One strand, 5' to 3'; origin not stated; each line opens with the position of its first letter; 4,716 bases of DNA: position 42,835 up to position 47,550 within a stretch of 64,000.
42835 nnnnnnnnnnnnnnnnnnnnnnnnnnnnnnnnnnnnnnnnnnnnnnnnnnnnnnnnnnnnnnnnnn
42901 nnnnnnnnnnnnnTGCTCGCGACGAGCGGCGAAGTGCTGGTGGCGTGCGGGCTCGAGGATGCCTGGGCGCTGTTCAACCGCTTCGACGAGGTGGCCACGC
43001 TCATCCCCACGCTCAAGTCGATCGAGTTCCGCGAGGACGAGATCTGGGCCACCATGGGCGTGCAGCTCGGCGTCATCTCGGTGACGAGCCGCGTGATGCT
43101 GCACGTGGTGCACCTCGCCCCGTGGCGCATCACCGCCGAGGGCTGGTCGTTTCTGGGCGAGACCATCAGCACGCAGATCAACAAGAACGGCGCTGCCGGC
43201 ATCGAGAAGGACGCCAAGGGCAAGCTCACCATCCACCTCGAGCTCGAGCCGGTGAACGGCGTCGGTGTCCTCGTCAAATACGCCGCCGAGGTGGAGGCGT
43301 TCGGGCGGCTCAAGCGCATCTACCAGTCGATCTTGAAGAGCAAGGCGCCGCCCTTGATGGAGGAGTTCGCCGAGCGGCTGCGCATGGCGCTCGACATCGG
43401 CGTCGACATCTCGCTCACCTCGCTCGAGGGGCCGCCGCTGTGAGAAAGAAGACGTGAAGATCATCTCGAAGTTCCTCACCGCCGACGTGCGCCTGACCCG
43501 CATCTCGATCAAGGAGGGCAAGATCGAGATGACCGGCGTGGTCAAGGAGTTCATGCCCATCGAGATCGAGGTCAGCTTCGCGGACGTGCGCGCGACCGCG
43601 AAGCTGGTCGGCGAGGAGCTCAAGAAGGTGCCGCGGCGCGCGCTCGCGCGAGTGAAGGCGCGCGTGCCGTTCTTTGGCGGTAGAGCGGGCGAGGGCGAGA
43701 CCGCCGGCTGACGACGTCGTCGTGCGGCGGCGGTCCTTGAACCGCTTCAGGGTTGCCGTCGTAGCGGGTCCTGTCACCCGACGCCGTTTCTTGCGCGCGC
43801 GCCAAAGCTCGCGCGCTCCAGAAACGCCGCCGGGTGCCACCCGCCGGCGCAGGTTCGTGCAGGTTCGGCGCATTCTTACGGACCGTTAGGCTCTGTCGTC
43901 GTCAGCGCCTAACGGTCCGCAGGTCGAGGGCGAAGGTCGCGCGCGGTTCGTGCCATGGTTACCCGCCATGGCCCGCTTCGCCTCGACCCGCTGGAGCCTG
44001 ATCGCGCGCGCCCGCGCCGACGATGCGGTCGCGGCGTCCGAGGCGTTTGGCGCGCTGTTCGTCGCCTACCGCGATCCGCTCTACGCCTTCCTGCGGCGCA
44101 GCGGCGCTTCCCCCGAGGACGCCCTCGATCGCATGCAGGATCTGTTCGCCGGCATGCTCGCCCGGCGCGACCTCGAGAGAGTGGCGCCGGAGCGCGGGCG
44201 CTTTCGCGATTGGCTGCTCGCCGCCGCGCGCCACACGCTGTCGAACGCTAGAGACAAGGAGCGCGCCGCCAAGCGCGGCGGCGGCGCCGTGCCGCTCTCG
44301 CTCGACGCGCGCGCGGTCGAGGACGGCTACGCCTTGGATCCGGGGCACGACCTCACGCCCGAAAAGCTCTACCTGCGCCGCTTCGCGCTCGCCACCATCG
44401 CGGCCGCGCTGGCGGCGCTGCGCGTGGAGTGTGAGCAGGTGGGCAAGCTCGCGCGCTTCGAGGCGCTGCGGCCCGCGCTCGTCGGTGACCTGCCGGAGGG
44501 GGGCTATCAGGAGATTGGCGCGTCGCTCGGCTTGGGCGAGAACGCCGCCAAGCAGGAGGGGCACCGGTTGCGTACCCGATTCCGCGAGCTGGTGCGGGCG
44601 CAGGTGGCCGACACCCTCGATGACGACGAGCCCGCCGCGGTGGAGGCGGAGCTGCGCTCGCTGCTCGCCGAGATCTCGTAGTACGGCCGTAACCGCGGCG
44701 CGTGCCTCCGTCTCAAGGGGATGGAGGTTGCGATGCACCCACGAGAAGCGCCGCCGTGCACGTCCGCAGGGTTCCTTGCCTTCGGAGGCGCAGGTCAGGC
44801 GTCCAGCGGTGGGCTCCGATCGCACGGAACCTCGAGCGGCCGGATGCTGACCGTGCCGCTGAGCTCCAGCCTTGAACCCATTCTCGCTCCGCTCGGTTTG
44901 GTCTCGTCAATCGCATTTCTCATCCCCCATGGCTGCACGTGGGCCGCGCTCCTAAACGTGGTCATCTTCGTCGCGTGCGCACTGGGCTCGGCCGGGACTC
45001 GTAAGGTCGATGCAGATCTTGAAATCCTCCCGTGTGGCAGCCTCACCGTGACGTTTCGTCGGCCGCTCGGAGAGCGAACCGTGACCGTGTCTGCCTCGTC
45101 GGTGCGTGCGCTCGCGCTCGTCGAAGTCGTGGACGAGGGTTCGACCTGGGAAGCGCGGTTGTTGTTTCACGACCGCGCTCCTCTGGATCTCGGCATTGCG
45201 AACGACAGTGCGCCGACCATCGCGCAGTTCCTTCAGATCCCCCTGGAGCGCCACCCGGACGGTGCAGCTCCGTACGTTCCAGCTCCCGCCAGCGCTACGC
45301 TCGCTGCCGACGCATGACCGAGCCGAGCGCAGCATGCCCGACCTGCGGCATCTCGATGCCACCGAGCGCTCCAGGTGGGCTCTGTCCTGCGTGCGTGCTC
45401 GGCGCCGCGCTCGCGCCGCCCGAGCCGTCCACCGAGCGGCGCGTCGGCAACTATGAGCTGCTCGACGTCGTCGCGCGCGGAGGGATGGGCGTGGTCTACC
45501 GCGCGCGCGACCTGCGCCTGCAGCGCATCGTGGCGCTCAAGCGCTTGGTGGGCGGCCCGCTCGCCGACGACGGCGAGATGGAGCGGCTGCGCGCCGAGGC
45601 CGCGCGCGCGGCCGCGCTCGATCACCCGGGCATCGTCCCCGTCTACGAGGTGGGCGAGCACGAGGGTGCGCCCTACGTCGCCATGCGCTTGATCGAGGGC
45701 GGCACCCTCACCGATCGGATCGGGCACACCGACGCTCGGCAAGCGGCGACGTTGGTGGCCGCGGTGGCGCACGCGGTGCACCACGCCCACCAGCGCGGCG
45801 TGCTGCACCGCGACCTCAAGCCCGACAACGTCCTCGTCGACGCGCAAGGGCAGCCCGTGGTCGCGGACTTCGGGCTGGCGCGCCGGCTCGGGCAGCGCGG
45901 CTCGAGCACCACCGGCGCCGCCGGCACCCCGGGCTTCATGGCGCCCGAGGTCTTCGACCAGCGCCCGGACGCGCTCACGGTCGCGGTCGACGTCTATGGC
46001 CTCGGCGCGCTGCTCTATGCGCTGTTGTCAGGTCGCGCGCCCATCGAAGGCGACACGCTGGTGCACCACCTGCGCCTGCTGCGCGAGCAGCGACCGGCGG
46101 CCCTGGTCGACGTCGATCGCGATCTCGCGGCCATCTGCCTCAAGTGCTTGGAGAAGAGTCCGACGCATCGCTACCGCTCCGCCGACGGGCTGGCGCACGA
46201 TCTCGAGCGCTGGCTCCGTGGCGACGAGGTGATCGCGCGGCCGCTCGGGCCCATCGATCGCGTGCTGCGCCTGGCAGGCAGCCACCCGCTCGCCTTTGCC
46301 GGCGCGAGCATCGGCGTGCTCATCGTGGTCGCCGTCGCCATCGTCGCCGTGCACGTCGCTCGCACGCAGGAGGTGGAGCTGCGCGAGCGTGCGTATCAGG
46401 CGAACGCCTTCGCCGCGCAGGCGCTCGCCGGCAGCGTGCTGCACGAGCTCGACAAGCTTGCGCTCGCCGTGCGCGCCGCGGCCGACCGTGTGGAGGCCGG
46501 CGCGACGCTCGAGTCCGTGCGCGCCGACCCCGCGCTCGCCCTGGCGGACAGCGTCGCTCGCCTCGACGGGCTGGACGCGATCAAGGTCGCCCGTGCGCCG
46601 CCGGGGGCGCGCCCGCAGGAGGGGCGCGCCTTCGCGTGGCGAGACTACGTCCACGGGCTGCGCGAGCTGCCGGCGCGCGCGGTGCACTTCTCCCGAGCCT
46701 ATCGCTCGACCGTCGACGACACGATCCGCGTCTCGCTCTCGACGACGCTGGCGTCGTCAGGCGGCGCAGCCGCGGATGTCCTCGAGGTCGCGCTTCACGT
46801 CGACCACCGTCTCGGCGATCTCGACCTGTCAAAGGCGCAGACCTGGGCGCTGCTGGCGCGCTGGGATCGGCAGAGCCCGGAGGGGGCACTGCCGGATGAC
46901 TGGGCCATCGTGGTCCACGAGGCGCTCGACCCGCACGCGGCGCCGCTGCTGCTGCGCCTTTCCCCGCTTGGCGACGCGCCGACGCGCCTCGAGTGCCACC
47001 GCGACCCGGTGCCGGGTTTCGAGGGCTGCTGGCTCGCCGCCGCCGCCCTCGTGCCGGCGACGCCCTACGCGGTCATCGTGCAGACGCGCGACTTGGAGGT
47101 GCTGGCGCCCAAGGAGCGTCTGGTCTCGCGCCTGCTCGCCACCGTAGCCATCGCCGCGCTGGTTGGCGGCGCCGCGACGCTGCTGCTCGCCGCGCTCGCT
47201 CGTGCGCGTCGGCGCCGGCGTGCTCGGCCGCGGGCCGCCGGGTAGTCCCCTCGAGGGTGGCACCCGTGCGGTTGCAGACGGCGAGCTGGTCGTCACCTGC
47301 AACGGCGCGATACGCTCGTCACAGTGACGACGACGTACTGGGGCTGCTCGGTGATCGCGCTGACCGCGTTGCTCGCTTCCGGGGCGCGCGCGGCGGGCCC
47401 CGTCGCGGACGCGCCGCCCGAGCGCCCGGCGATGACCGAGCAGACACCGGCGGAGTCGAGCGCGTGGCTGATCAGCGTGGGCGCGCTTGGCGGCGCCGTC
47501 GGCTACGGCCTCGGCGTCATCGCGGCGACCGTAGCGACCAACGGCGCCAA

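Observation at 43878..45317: ECF sigma (TRWSLI-type), then a small low-GC membrane ORF, then a Zn-ribbon Ser/Thr kinase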

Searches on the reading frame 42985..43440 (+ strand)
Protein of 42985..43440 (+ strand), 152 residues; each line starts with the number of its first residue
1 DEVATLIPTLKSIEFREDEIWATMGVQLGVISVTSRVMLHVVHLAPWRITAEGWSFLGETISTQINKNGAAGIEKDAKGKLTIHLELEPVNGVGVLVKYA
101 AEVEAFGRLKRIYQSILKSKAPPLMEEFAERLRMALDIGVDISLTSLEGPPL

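Call 5: search_protein_families(library=pfam, proteins=[window:42985-43440:+], max_evalue=1)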
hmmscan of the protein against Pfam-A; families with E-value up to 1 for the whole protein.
window:42985-43440:+ (152 aa): 1 family
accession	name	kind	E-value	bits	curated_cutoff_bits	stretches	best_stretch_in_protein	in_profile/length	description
PF06240.19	COXG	-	3.6e-06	27.2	22.2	1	2-135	21-138/140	Carbon monoxide dehydrogenase subunit G (CoxG)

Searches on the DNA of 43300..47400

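Call 27: search_rna_families(source=window, start=43300, end=47400, threshold=evalue, max_evalue=1)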
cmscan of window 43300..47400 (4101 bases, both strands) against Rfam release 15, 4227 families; matches with E-value up to 1: 2.
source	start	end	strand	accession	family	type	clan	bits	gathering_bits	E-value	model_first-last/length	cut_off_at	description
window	43765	43843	-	RF00926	MIR1151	Gene; miRNA;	-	28.6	90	0.21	1-110/110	no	MIR1151 microRNA precursor family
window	43869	43928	+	RF01940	hvt-mir-H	Gene; miRNA;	-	21.2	96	0.28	1-64/64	no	hvt-mir-H9 microRNA precursor family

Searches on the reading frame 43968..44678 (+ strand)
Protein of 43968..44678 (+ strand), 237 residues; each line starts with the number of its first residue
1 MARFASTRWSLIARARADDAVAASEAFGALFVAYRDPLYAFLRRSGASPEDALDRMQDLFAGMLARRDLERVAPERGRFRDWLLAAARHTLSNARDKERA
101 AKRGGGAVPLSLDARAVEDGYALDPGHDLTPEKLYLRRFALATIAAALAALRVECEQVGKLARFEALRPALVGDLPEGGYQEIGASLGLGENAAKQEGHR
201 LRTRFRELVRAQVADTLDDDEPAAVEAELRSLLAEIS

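Call 5: search_protein_families(library=pfam, proteins=[window:43968-44678:+], max_evalue=1)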
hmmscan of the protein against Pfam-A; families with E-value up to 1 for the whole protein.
window:43968-44678:+ (237 aa): 2 families
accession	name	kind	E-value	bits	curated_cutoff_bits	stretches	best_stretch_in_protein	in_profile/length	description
PF04542.20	Sigma70_r2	-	1.3e-07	31.7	24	1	30-99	1-69/71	Sigma-70 region 2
PF07638.17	Sigma70_ECF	-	0.0074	16.6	21.1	1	57-207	54-181/185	ECF sigma factor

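Call 6: search_protein_families(library=ncbifam, proteins=[window:43968-44678:+], max_evalue=1)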
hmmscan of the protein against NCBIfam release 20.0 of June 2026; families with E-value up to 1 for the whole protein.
window:43968-44678:+ (237 aa): 15 families
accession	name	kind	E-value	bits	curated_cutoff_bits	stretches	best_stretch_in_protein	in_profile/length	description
TIGR02937.1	sigma70-ECF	superfamily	1.8e-10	40.7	42.9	1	25-207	1-163/165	sigma-70 family RNA polymerase sigma factor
NF009166.1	PRK12513.1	equivalog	1.5e-08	34.6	206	1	24-161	21-149/193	RNA polymerase sigma factor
NF009185.0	PRK12533.1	equivalog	5.7e-06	26.1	248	1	14-167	18-162/231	RNA polymerase sigma factor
TIGR02989.1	Sig-70_gvs1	subfamily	9.6e-06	25.6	124.55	1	25-102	1-75/158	RNA polymerase sigma-70 factor, Rhodopirellula/Verrucomicrobium family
TIGR02985.1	Sig70_bacteroi1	subfamily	2.7e-05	24.4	126.4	1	25-167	1-131/162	RNA polymerase sigma-70 factor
NF010500.0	PRK13919.1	subfamily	6.9e-05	23.1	226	1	23-156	21-141/186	putative RNA polymerase sigma E protein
NF009175.0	PRK12523.1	equivalog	0.00011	22.2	271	1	21-74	6-59/172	RNA polymerase sigma factor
NF009180.0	PRK12528.1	subfamily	0.0015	18.5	184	1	21-94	4-73/165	RNA polymerase sigma factor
TIGR02952.1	Sig70_famx2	equivalog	0.0016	18.4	206.45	1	24-93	10-77/170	ECF subfamily RNA polymerase sigma factor, BldN family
NF006089.0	PRK08241.1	subfamily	0.0042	16.2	240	1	15-104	12-99/343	RNA polymerase subunit sigma-70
TIGR02950.1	SigM_subfam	subfamily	0.0051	16.7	147.95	1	30-209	5-158/159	RNA polymerase sigma factor, SigM family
NF007225.0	PRK09643.1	equivalog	0.021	14.5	190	1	23-60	25-62/204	RNA polymerase sigma factor SigM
NF058625.1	sigma_PG0214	equivalog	0.022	14.5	130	1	25-68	4-47/170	GFO_1088 family ECF-type sigma factor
NF008888.0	PRK11922.1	equivalog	0.043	13.4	204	1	24-219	29-206/231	RNA polymerase sigma factor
NF007227.0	PRK09645.1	subfamily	0.058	13.3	202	1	21-112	9-98/177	sigma-70 family RNA polymerase sigma factor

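Call 10: find_homologous_proteins(query=window:43968-44678:+, max_evalue=1e-10)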
Query window:43968-44678:+ (237 aa): 472 proteins with E <= 1e-10 among 8000 candidates; the best 120 are listed.
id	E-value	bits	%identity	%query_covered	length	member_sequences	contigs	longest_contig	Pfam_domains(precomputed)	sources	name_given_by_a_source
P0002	2.0e-143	494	100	100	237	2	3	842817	PF04542.21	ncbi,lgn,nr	ncbi:MAG: sigma-70 family RNA polymerase sigma factor [Deltaproteobacteria bacterium]|nr:sigma-70 fa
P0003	8.9e-132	456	90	100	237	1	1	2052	PF04542.21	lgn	-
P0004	1.2e-56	210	47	99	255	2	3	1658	PF07638.18,PF04542.21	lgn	-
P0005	2.2e-55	206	50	89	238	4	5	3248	PF04542.21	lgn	-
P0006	4.5e-54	202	51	99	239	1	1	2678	PF04542.21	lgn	-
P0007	1.6e-53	200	51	99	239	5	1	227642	PF04542.21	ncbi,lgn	-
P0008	2.0e-53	199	48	99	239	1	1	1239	PF04542.21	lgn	-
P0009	1.6e-51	193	47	99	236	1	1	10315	PF07638.18,PF04542.21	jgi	jgi:RNA polymerase sigma-70 factor (ECF subfamily)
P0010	1.7e-51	193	48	99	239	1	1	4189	PF04542.21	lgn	-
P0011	1.3e-50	190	46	99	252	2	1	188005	PF07638.18,PF04542.21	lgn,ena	-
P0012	3.0e-50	189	47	99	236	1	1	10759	PF07638.18,PF04542.21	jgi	jgi:RNA polymerase sigma-70 factor (ECF subfamily)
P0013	5.8e-50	188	49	89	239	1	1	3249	PF04542.21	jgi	jgi:RNA polymerase sigma-70 factor (ECF subfamily)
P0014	8.2e-50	188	48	97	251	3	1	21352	-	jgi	jgi:RNA polymerase sigma-70 factor (ECF subfamily)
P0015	1.2e-49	187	45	97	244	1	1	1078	-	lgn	-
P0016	1.2e-49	187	48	97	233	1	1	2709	-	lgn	-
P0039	1.9e-44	170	47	99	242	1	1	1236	PF08281.19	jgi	jgi:RNA polymerase sigma-70 factor (ECF subfamily)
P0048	1.5e-43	167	43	97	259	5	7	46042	PF08281.19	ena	-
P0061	6.0e-42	162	45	86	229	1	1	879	PF04542.21,PF08281.19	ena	-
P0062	6.2e-42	162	42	99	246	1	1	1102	PF07638.18,PF08281.19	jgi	jgi:RNA polymerase sigma factor (sigma-70 family)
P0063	6.6e-42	162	45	90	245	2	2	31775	PF04542.21,PF08281.19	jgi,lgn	jgi:RNA polymerase sigma-70 factor (ECF subfamily)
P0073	2.8e-41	160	43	100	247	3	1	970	PF04542.21,PF08281.19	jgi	-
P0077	3.5e-41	159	44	100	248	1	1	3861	PF04542.21,PF08281.19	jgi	jgi:RNA polymerase sigma-70 factor (ECF subfamily)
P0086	1.4e-40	157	41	100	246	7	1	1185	PF08281.19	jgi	-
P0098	3.4e-40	156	46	94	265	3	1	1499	PF07638.18,PF04542.21,PF08281.19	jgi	jgi:RNA polymerase sigma-70 factor (ECF subfamily)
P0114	1.2e-39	154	43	98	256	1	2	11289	PF04542.21,PF08281.19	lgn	-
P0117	1.6e-39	154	44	99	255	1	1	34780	PF07638.18,PF08281.19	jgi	jgi:RNA polymerase sigma factor (sigma-70 family)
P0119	2.0e-39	154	44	98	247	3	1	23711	PF08281.19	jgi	jgi:RNA polymerase sigma-70 factor (ECF subfamily)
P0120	2.1e-39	154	42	100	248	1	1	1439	PF08281.19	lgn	-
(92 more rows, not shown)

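Call 11: find_encoding_contigs(protein=P0003, flank=10000)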
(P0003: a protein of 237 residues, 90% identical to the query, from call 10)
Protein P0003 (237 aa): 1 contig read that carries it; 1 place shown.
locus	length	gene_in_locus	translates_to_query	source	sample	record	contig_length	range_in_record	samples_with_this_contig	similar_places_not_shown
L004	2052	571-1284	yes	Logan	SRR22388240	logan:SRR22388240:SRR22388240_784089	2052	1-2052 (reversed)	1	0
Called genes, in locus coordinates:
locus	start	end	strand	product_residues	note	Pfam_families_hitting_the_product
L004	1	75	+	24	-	?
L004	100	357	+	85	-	-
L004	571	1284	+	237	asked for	PF04542:Sigma70_r2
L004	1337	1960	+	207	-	-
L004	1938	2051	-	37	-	?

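Call 12: find_encoding_contigs(protein=P0007, flank=6000, max_places=3)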
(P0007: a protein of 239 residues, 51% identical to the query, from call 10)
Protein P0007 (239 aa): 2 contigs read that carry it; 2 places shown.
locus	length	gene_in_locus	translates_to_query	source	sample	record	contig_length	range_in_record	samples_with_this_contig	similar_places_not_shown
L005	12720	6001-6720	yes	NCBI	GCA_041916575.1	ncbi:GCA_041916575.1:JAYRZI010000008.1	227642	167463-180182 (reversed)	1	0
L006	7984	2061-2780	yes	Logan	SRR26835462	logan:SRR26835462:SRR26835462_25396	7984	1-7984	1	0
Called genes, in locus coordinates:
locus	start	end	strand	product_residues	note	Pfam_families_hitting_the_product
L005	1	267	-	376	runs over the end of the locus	PF13519:VWA_2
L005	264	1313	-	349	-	PF01882:DUF58 (weak), PF00092:VWA, PF13519:VWA_2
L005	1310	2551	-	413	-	-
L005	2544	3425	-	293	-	PF01882:DUF58, PF13519:VWA_2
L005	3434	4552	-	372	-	PF20030:bpMoxR, PF07726:AAA_3, PF07728:AAA_5, PF17863:AAA_lid_2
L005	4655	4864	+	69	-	PF08899:DUF1844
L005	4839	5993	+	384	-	PF13365:Trypsin_2, PF00089:Trypsin, PF00595:PDZ (weak), PF13180:PDZ_2 (weak), PF17820:PDZ_6 (weak)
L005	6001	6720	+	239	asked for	PF04542:Sigma70_r2 (weak)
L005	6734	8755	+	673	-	PF00069:Pkinase, PF07714:PK_Tyr_Ser-Thr, PF14531:Kinase-like, PF02743:dCache_1 (weak)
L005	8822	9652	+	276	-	-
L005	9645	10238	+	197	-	PF27765:UCP032817-like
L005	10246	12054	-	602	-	-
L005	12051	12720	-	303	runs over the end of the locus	PF12889:DUF3829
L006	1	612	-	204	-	?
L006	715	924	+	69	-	PF08899:DUF1844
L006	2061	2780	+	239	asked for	PF04542:Sigma70_r2 (weak)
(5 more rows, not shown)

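Call 41: find_related_loci(query=A4, collection=genome_contigs, flank=5000)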
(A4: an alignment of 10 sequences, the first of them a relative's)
Query A4 (237 aa) in genome_contigs; peptide patterns used: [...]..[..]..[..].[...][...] (x = any residue, [..] = any of these).
101 stretches matched a pattern; 65 encode a relative of the query (tblastn E <= 1e-3); 65 distinct loci.
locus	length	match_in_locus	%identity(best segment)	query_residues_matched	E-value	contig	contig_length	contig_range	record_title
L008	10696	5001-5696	46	3-236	5e-62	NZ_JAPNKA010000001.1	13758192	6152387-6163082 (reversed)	Archangium lansingense strain MIWBW ctg.000000F, whole genome shotgun sequence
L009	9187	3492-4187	46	3-236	7e-61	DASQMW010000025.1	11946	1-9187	MAG TPA_asm: Archangium sp. isolate SMAG_U10759 k141_169056, whole genome shotgun sequence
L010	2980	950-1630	47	4-232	2e-57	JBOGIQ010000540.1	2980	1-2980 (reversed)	MAG: Vicinamibacterales bacterium isolate SD8020_metabat2.bin.2 NODE_3738_length_2980_cov_1.439888, whole genome shotgun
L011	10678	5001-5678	51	2-230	4e-57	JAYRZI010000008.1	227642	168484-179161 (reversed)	MAG: Haliangiales bacterium isolate EBPR_s472bin.6 NODE_60_length_227642_cov_7.429440, whole genome shotgun sequence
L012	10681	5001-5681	47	4-232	1e-56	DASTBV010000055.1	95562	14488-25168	MAG TPA_asm: Vicinamibacterales bacterium isolate SMAG_U775 k141_120169, whole genome shotgun sequence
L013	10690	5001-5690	45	2-233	2e-55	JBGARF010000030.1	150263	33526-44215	MAG: Limisphaerales bacterium isolate MAG_MBR_H10.46 MBRH10-46_opera_contig_478, whole genome shotgun sequence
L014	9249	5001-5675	45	4-229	1e-54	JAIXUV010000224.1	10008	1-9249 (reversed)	MAG: Verrucomicrobiales bacterium isolate D1_MAG_00042 pond_D1_MAG_00042_000000000111, whole genome shotgun sequence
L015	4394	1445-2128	45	4-232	6e-54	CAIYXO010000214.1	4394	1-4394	MAG: uncultured Verrucomicrobia bacterium isolate Loclat_bin-08919 genome assembly, contig: bin-08919:214/979, whole gen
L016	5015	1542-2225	44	4-232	2e-53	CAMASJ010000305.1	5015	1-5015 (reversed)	MAG: Akkermansia muciniphila isolate AE-24oct19-284 genome assembly, contig: AE-24oct19-C34733, whole genome shotgun seq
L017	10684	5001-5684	44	4-232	1e-51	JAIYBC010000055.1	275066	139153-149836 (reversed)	MAG: Verrucomicrobiales bacterium isolate E1_MAG_00027 pond_E1_MAG_00027_000000000057, whole genome shotgun sequence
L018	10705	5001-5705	45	3-237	1e-51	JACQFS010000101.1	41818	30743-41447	MAG: Verrucomicrobia bacterium isolate NC_groundwater_1053_Pr1_S-0.65um_64_11 Montesol18_Sp65_coassembly_scaffold_498029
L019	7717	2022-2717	44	4-237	4e-51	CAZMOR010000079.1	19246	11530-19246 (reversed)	MAG TPA_asm: uncultured Verrucomicrobiota bacterium isolate binchicken_co229_56 genome assembly, contig: k141_1775101, w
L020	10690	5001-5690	43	2-234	8e-51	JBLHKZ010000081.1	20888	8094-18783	MAG: Limisphaerales bacterium isolate 3300054698_143 Ga0535670_0003998, whole genome shotgun sequence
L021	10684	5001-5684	44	4-233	1e-49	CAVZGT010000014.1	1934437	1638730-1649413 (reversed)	MAG: uncultured Acidobacteriota bacterium isolate MFD05567.bin.2.150 genome assembly, contig: contig_5485, whole genome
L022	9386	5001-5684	44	4-233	9e-50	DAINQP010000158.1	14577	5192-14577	MAG TPA_asm: Vicinamibacterales bacterium isolate CTOTU21637 NODE_1319_length_14577_cov_5.745903, whole genome shotgun s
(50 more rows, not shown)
